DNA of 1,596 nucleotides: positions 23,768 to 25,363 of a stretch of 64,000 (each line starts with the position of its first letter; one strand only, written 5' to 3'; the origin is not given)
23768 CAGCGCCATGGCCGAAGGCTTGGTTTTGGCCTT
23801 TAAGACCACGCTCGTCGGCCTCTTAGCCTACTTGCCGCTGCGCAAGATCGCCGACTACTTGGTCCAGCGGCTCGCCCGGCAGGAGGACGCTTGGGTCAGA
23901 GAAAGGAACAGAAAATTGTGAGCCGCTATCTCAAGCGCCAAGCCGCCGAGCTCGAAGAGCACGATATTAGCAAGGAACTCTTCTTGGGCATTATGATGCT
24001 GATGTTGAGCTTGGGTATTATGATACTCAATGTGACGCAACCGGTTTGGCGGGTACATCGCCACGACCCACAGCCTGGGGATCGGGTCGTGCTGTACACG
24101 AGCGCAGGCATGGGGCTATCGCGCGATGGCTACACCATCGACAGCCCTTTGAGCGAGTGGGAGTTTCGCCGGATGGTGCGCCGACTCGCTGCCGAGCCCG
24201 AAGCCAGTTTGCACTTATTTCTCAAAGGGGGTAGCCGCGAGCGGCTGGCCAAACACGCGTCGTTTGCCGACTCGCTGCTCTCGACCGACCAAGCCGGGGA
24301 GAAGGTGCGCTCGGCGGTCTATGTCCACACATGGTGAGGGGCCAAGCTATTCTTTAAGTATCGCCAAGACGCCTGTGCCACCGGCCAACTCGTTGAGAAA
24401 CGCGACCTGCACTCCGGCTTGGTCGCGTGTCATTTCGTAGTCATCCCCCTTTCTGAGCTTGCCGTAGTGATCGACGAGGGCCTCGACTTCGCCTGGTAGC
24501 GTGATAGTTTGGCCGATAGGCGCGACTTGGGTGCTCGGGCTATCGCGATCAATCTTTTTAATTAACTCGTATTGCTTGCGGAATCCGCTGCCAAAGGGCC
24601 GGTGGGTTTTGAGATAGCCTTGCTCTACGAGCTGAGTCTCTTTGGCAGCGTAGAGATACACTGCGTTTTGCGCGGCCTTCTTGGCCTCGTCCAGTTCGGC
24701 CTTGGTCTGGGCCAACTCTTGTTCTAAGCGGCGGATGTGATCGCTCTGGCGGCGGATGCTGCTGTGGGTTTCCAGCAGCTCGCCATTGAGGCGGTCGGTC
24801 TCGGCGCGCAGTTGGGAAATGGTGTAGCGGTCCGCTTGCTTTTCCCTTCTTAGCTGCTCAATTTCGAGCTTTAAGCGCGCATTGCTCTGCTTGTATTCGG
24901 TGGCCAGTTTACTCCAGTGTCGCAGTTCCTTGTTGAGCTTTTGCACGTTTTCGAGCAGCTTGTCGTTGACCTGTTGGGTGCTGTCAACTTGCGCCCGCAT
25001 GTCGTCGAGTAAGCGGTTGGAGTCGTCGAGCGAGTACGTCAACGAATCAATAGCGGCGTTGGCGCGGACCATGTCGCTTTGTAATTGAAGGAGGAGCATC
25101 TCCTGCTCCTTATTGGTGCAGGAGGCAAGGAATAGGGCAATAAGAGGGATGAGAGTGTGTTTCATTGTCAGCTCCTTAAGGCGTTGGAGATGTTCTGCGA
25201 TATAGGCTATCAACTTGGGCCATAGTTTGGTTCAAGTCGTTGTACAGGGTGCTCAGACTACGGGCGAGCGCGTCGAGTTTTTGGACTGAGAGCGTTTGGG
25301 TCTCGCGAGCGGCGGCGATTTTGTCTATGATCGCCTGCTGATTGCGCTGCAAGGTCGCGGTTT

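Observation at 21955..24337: Orphan MotA/ExbB + ExbD-like pair coupled to a reverse-topology periplasmic protein: candidate undescribed envelope energy-transduction module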

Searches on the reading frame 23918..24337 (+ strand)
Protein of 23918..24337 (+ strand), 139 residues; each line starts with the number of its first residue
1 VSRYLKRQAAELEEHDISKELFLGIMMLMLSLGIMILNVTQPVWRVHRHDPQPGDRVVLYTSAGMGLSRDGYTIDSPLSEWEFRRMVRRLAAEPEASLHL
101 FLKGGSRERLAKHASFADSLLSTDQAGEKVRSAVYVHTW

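Call 3: search_protein_families(library=pfam, proteins=[window:23918-24337:+], max_evalue=1)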
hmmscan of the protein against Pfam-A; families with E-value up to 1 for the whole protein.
window:23918-24337:+ (139 aa): 0 families

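Call 4: search_protein_families(library=ncbifam, proteins=[window:23918-24337:+], max_evalue=1)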
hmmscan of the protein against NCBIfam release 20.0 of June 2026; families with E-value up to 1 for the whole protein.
window:23918-24337:+ (139 aa): 0 families

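Call 5: search_protein_families(library=padloc, proteins=[window:23918-24337:+], max_evalue=1)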
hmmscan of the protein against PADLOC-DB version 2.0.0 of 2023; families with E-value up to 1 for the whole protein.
window:23918-24337:+ (139 aa): 0 families

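Call 21: search_solved_structures(query=A2, max_evalue=10, show_alignments=3)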
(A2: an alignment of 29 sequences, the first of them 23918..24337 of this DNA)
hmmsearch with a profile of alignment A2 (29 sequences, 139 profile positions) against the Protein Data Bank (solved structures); distinct sequences matched with E-value up to 10: 0.

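Call 26: find_homologous_proteins(query=window:23918-24337:+, max_evalue=0.001)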
Query window:23918-24337:+ (139 aa): 217 proteins with E <= 0.001 among 235 candidates; the best 120 are listed.
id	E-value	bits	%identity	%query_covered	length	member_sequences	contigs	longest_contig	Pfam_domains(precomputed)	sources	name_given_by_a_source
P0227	1.7e-84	298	98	100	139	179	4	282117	-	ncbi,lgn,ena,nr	ncbi:MAG: hypothetical protein F4Z57_22815 [Gemmatimonadetes bacterium]|nr:hypothetical protein [Gem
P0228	3.8e-79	281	92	100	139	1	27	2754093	-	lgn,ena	-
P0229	9.9e-79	280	91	100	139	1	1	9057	-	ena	-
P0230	1.4e-78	279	91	100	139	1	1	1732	-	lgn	-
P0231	3.8e-78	278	91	100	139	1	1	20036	-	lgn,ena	-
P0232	5.2e-78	277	91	100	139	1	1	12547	-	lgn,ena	-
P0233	1.1e-77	276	91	100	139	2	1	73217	-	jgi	-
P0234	1.4e-75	270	88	100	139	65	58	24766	-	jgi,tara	jgi:hypothetical protein|tara:strand:- start:21 stop:440 length:420 start_codon:yes stop_codon:yes g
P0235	1.8e-75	269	88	100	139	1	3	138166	-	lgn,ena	-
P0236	8.5e-75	267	88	100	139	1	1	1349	-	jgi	-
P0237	2.0e-74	266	88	100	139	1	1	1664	-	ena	-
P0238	2.3e-73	262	88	100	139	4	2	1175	-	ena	-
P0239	2.5e-73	262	87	100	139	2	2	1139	-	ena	-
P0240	1.2e-72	260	87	100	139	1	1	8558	-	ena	-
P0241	2.0e-72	259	85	100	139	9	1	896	-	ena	-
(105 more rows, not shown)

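Call 37: predict_structure(alignment_id=A4)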
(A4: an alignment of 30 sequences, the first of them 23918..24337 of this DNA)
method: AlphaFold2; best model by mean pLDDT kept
length: 139 residues; sequences in the alignment: 30
mean_pLDDT: 77.8   pTM: 0.60
mean pLDDT of the five models: 77.8, 77.1, 77.1, 76.7, 75.4
residues with pLDDT >= 90: 27; 70-90: 74; 50-70: 31; < 50: 7
segments of 3 or more residues with pLDDT < 50: 127-129
pLDDT, mean of each block of 10 residues (from residue 1): 66 73 93 78 55 85 88 88 89 81 86 84 54 69
secondary structure, 60 per line:
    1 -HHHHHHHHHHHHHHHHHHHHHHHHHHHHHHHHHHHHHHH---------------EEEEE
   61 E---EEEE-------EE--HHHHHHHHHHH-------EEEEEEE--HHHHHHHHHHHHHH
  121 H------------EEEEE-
elements in order: H2-40 E56-61 E65-68 H80-90 E98-104 H107-121 E134-138

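Call 40: fold_search(model_id=the predicted structure, library=pdb)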
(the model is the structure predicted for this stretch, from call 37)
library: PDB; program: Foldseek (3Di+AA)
matches with E <= 10: 569; with E <= 0.001: 0
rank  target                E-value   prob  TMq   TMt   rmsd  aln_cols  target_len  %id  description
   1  6qnq_2A               3.4e-02  0.54  0.27  0.30   9.7       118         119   11  70S ribosome initiation complex (IC) with experimentally assigned potassium ions (released 2019-06-19)
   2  5ptd                  8.5e-02  0.44  0.29  0.17   6.5        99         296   17  PHOSPHATIDYLINOSITOL-SPECIFIC PHOSPHOLIPASE C MUTANT H32A (released 1998-01-21)
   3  1i94_K                8.5e-02  0.25  0.24  0.26   6.8       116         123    8  CRYSTAL STRUCTURES OF THE SMALL RIBOSOMAL SUBUNIT WITH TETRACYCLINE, EDEINE AND IF3 (released 2001-04-12)
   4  8peg_K                9.0e-02  0.28  0.26  0.29   9.6       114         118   10  Escherichia coli paused disome complex (queueing 70S non-rotated closed PRE state) (released 2024-03-06)
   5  1t6m_A                1.0e-01  0.51  0.29  0.17   6.5        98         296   16  X-ray Structure of the R70D PI-PLC enzyme: Insight into the role of calcium and surrounding amino acids on active site (released 2005-08-16)
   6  2ptd                  1.0e-01  0.44  0.29  0.17   6.5        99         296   16  PHOSPHATIDYLINOSITOL-SPECIFIC PHOSPHOLIPASE C MUTANT D198E (released 1998-01-21)
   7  2opq_A                1.0e-01  0.28  0.26  0.10   9.1       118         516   12  Crystal Structure of L100I Mutant HIV-1 Reverse Transcriptase in Complex with GW420867X. (released 2007-05-22)
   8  4dr2_K                1.5e-01  0.38  0.28  0.32   6.6       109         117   10  Crystal structure of the Thermus thermophilus (HB8) 30S ribosomal subunit with multiple copies of paromomycin molecule (released 2012-11-14)
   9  8cx2_A                1.7e-01  0.23  0.27  0.13   9.4        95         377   18  Cryo-EM structure of human APOBEC3G/HIV-1 Vif/CBFbeta/ELOB/ELOC dimeric complex in State 2 (released 2023-02-15)
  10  5by4                  1.9e-01  0.69  0.37  0.46   5.5       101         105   17  Structure and function of the Escherichia coli Tol-Pal stator protein TolR (released 2015-09-16)
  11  2or2_A                1.9e-01  0.38  0.32  0.18   6.0       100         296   15  Structure of the W47A/W242A Mutant of Bacterial Phosphatidylinositol-Specific Phospholipase C (released 2007-02-13)
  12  5xyu_K                1.9e-01  0.21  0.26  0.30   7.6       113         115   10  Small subunit of Mycobacterium smegmatis ribosome (released 2017-09-27)
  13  7unr_k                2.0e-01  0.18  0.25  0.28   8.9       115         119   10  Pseudomonas aeruginosa 70S ribosome initiation complex bound to compact IF2-GDP (composite structure I-A) (released 2022-06-22)
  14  9i5v_L                2.3e-01  0.23  0.26  0.29   7.1       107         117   10  70S P. gingivalis ribosome erm-delta-porN strain (released 2025-08-20)
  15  1fjg_K                2.4e-01  0.14  0.22  0.24   8.6       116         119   10  STRUCTURE OF THE THERMUS THERMOPHILUS 30S RIBOSOMAL SUBUNIT IN COMPLEX WITH THE ANTIBIOTICS STREPTOMYCIN, SPECTINOMYCI (released 2000-09-25)
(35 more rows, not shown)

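Call 54: search_protein_representatives(alignment_id=A4)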
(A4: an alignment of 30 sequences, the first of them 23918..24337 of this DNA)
Query: 30 sequences, 139 profile positions. Proteins with E-value up to 0.001 (for the whole library): 12; up to 1e-10: 8; up to 1e-30: 4. The best 12 are listed.
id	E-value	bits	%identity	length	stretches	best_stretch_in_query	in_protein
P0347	9.9e-64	229.7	-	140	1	2-139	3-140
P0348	1.5e-45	170.8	-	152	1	1-108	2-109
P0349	2.3e-32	128.1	-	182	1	1-82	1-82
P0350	3.0e-32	127.7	-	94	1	1-70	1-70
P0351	7.2e-29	116.7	-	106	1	1-65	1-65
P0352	8.2e-24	100.3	-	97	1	70-139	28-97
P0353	1.1e-18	83.7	-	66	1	76-137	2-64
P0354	5.2e-14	68.6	-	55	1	1-39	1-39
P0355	4.2e-06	43.0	-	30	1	110-139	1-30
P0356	2.5e-05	40.5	-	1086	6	90-130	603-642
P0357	2.7e-05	40.4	-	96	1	104-139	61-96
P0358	5.1e-04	36.2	-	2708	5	29-78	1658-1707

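Call 95: search_protein_families(library=pfam, proteins=[P0356, P0358, P0357, P0348, P0349], max_evalue=0.01)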
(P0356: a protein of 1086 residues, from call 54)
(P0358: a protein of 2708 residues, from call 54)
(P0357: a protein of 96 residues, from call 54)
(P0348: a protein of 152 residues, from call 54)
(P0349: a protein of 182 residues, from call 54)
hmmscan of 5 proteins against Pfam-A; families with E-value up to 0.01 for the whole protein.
P0356 (1086 aa): 24 families
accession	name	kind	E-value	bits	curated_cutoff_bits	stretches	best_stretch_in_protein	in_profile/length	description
PF00514.29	Arm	-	2.4e-87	284.9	20.6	7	698-730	5-37/41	Armadillo/beta-catenin-like repeat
PF02985.28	HEAT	-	5.9e-57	184.6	23.5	0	102-130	2-30/31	HEAT repeat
PF13646.12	HEAT_2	-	1.9e-55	185.6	27.7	8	343-434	6-87/88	HEAT repeats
PF13513.12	HEAT_EZ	-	2.1e-41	140.1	27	3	188-241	2-55/55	HEAT-like repeat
PF12717.13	Cnd1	-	5.9e-32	111.4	26.4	0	413-481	24-88/162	non-SMC mitotic condensation complex subunit 1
PF24768.1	ARM_ARMC5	-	1.1e-22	81.3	79.9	4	816-1042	15-251/289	ARMC5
PF25598.1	ARM_PUB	-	6.9e-12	45.8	33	0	433-502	156-227/308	Plant U-box protein ARM repeat region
PF23271.1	HEAT_GCN1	-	3.7e-08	33.8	27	0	190-323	18-145/190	Stalled ribosome sensor GCN1-like, HEAT repeats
PF13469.12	Sulfotransfer_3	-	1.5e-07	32.3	27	0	425-476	96-147/216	Sulfotransferase family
PF19209.5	CoV_S1_C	-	3.4e-07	30.7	27.1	0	437-455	38-56/58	Coronavirus spike glycoprotein S1, C-terminal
PF03224.20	V-ATPase_H_N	-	4.1e-07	30.2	25.7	0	834-920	111-201/314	V-ATPase subunit H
PF12074.14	Gcn1_N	-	4.5e-06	26.6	26.9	0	457-550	30-118/357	Generalcontrol nonderepressible 1 (Gcn1) N-terminal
PF05804.18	KAP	-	5.4e-06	25.3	25.6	0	936-1022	316-400/708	Kinesin-associated protein (KAP)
PF15260.11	FAM219A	-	6.8e-06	26.8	27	0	483-542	5-63/124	Protein family FAM219A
PF21041.3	XMAP215_CLASP_TOG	-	1.7e-05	25.2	27.1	0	465-592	64-200/230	XMAP215/Dis1/CLASP, TOG domain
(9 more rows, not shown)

P0358 (2708 aa): 6 families
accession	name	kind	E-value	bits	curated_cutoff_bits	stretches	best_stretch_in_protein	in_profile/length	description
PF03160.20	Calx-beta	-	2.3e-237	773.4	27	18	618-709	24-119/119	Calx-beta domain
PF08522.16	BT_3987-like_N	-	8.8e-26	91.4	25.9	0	1672-1723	15-64/120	BT_3987-like, N-terminal domain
PF05223.17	MecA_N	-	8.9e-12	45.8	22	0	2221-2252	60-91/117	NTF2-like N-terminal transpeptidase domain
PF05737.18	Collagen_bind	-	1.9e-11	44.7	27.5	0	1679-1722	75-118/131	Collagen binding domain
PF01436.27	NHL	-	2.1e-10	40.5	20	0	342-368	3-28/28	NHL repeat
PF06977.17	SdiA-regulated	-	2.2e-10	40.6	21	1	392-542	65-210/249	SdiA-regulated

P0357 (96 aa): 0 families

P0348 (152 aa): 0 families

P0349 (182 aa): 4 families
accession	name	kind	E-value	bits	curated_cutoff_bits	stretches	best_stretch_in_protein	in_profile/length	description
PF00036.39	EF-hand_1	-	6.7e-06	25.7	25.4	1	146-167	2-23/29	EF hand domain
PF13405.12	EF-hand_6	-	4.2e-05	23.4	25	1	147-166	3-22/30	EF-hand domain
PF13202.12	EF-hand_5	-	0.00031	20.5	25.9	0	149-166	4-21/25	EF hand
PF00923.25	TAL_FSA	-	0.00081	19.3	27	1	78-128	232-284/285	Transaldolase/Fructose-6-phosphate aldolase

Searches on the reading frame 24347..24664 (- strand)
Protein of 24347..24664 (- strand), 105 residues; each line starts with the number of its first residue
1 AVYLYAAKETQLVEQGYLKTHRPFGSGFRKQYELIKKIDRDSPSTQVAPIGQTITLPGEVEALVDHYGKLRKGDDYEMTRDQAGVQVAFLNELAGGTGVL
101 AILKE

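Call 44: search_solved_structures(query=A7, max_evalue=10, show_alignments=2)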
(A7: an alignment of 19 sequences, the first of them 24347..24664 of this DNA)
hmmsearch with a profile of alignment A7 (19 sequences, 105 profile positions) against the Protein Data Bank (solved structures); distinct sequences matched with E-value up to 10: 2.
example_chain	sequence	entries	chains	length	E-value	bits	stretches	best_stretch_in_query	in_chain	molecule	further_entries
9fhl_Z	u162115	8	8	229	0.77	13.1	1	48-82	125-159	Small ribosomal subunit protein uS3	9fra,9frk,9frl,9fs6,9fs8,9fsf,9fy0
7pe3_A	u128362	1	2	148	0.83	13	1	37-72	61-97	SHSP domain-containing protein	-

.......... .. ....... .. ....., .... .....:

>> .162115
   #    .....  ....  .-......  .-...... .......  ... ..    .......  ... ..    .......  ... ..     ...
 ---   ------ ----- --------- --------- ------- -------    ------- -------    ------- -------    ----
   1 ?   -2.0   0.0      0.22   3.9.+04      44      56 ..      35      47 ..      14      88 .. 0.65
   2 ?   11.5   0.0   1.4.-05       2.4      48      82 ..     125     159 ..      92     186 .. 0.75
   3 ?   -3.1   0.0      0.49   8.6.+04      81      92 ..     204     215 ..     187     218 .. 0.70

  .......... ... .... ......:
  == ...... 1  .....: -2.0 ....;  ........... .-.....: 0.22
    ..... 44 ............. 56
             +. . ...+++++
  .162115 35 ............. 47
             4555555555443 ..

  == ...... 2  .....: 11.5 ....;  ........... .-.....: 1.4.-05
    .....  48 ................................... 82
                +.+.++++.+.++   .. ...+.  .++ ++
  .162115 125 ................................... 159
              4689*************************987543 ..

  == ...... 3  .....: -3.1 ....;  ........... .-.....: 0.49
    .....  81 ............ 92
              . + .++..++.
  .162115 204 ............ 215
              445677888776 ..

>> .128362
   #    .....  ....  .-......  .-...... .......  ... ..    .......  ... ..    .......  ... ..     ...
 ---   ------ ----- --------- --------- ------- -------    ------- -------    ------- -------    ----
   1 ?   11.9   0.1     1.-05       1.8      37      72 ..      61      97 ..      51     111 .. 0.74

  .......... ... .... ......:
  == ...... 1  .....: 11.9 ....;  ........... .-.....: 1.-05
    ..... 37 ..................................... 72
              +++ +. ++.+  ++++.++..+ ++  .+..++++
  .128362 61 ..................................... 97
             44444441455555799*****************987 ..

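Call 46: search_protein_families(library=pfam, alignment_id=A7, max_evalue=1)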
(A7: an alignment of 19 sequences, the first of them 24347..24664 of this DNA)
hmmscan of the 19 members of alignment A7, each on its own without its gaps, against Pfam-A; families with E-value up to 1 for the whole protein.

A. member 1, window:24347-24664:- (105 aa): 1 family
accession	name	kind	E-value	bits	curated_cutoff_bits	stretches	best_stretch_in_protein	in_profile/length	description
PF03442.20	CBM_X2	-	0.056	14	28.9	1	59-101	28-70/83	Carbohydrate binding domain X2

B. families by the number of members that match (of 19 scanned): 3 families
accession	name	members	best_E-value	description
PF03442.20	CBM_X2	2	0.018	Carbohydrate binding domain X2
PF09211.15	DUF1958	1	0.016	Domain of unknown function (DUF1958)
PF02996.22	Prefoldin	1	0.13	Prefoldin subunit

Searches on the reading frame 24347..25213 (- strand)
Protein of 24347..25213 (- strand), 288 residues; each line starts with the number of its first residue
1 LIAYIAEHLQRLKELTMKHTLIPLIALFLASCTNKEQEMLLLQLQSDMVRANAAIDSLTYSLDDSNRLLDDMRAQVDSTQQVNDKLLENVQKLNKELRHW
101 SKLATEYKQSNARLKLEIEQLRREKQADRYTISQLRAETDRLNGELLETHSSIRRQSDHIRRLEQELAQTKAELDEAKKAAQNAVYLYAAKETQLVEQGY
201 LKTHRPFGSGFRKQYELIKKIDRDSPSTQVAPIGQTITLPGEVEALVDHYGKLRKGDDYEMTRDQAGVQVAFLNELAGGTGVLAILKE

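Call 3: search_protein_families(library=pfam, proteins=[window:24347-25213:-], max_evalue=1)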
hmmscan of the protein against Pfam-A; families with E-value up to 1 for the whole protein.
window:24347-25213:- (288 aa): 26 families (the best 25 are shown)
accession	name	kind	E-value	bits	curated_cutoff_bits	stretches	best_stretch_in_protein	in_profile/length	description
PF05701.16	WEMBL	-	7.7e-05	22.1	35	1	39-192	257-412/562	Weak chloroplast movement under blue light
PF06818.20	Fez1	-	0.013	16.4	34.4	1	36-157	30-156/199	Fez1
PF06419.17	COG6_N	-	0.018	15.6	27.4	1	47-100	34-87/114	Conserved oligomeric complex COG6, N-terminal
PF05557.18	MAD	-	0.018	13.9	30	1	36-194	6-161/661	Mitotic checkpoint protein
PF12329.13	TMF_DNA_bd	-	0.022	15.2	35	1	117-178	13-74/74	TATA element modulatory factor 1 DNA binding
PF16515.11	HIP1_clath_bdg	-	0.023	15.5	28.8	1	148-184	42-78/99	Clathrin-binding domain of Huntingtin-interacting protein 1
PF15960.10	DUF4763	-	0.043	13.5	30.1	1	32-95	85-148/236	Domain of unknown function (DUF4763)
PF10146.14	zf-C4H2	-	0.054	14.4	34.5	1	72-204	5-127/240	Zinc finger-containing protein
PF09787.14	Golgin_A5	-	0.058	13.3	31.7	1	85-220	18-150/305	Golgin subfamily A member 5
PF05335.18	DUF745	-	0.064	13.4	33.3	2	38-110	61-133/183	Protein of unknown function (DUF745)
PF08651.15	DASH_Duo1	-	0.068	13.4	25.4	0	61-105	8-52/74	DASH complex subunit Duo1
PF25078.1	DUF7801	-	0.077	13.6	33.2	0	52-146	59-146/155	Domain of unknown function (DUF7801)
PF13851.11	GAS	-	0.13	12.1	32.3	1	82-188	27-136/200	Growth-arrest specific micro-tubule binding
PF10451.15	Stn1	-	0.22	10.9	21.5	1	85-193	140-240/252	Telomere regulation protein Stn1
PF11559.13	ADIP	-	0.25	11.8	34.3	0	108-179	65-136/151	Afadin- and alpha -actinin-Binding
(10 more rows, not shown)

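Call 4: search_protein_families(library=ncbifam, proteins=[window:24347-25213:-], max_evalue=1)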
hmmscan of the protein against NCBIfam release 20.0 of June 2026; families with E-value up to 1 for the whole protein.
window:24347-25213:- (288 aa): 31 families (the best 25 are shown)
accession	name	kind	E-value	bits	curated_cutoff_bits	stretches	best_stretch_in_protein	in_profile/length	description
TIGR02169.1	SMC_prok_A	equivalog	7e-07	27.3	729.4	1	41-183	297-439/1165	chromosome segregation protein SMC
NF052320.1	Cbp1_fam_LP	subfamily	1.5e-06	27.9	90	1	43-207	55-213/286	Cbp1 family collagen-binding glycoprotein adhesin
TIGR02168.1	SMC_prok_B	equivalog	9.3e-06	23.6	567.35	1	43-184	313-454/1181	chromosome segregation protein SMC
NF045487.1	ASRP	equivalog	0.00015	20.5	300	1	58-203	315-467/593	archaea-specific SMC-related protein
TIGR04523.1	Mplasa_alph_rch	subfamily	0.00018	19.6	270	1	69-182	393-506/745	helix-rich protein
NF033885.1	conj_TraP_IncI1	equivalog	0.00024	20.9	135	1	129-212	85-168/217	conjugal transfer protein TraP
TIGR04211.1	SH3_and_anchor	equivalog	0.00072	19.2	65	2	47-126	67-149/198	TIGR04211 family SH3 domain-containing protein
NF047515.1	SpiroCoCo_C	equivalog_domain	0.009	15.2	125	1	62-188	140-258/313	SpiroCoCo family coiled-coil protein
NF033930.1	pneumo_PspA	exception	0.009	14.8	850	1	43-185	203-350/659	pneumococcal surface protein A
NF045780.1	TrlF_fam_ATP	equivalog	0.0092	14.7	350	1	45-190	548-686/944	TrlF family AAA-like ATPase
TIGR03752.1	conj_TIGR03752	hypoth_equivalog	0.011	15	241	1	79-182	50-154/471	TIGR03752 family integrating conjugative element protein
NF003034.1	PRK03918.1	equivalog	0.013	13.5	700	1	69-183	178-294/878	DNA double-strand break repair ATPase Rad50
NF004208.0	PRK05658.1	equivalog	0.014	14.4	555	1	46-181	266-397/631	RNA polymerase sigma factor RpoD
NF002572.0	PRK02224.1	equivalog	0.018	13.4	1087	1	57-182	283-408/888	DNA double-strand break repair ATPase Rad50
NF009344.0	PRK12705.1-1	equivalog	0.023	13.3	831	1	61-179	40-163/572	hypothetical protein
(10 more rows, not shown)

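Call 5: search_protein_families(library=padloc, proteins=[window:24347-25213:-], max_evalue=1)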
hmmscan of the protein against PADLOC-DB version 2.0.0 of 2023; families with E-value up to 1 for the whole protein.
window:24347-25213:- (288 aa): 30 families (the best 25 are shown)
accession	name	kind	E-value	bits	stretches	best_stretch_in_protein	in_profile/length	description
PDLC00553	JetC2|JetC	-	4e-06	23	1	58-197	838-977/1361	DUF3584 domain; MukB-like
PDLC00581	JetC3|JetC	-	1.2e-05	21.3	1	35-184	932-1078/1473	DUF3584 domain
PDLC00551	JetC2|JetC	-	4.9e-05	19.4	1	37-193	834-998/1365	DUF3584 domain; MukB-like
PDLC00580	JetC3|JetC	-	8.1e-05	19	1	63-182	231-814/1068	DUF3584 domain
PDLC03859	LmuB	-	0.0003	18.1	1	52-195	345-482/611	-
PDLC00006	DruC1|DruC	-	0.00032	17.3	1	50-183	172-308/626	Unknown function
PDLC00601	ZorA1|ZorA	-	0.00063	16.5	1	34-184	449-596/699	MotA/ExbB/TolQ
PDLC03865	LmuB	-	0.00064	16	1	38-194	543-696/1007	-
PDLC00550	JetC2|JetC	-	0.00082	15.2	1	38-181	262-399/1355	DUF3584 domain; MukB-like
PDLC04886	PDC-S06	-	0.00087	16.2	1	73-180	351-456/727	-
PDLC00582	JetC3|JetC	-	0.0009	15.1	1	65-180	782-896/1472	DUF3584 domain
PDLC02741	PbeC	-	0.0014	15.2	1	73-184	363-475/644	PbeC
PDLC00505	JetC1|JetC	-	0.0014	14.7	1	35-197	632-795/1118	DUF3584 domain; MukB-like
PDLC00507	JetC1|JetC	-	0.0019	14.5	1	63-198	692-829/1215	DUF3584 domain; MukB-like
PDLC00519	JetC1|JetC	-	0.0028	13.9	1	55-178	649-772/1097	DUF3584 domain; MukB-like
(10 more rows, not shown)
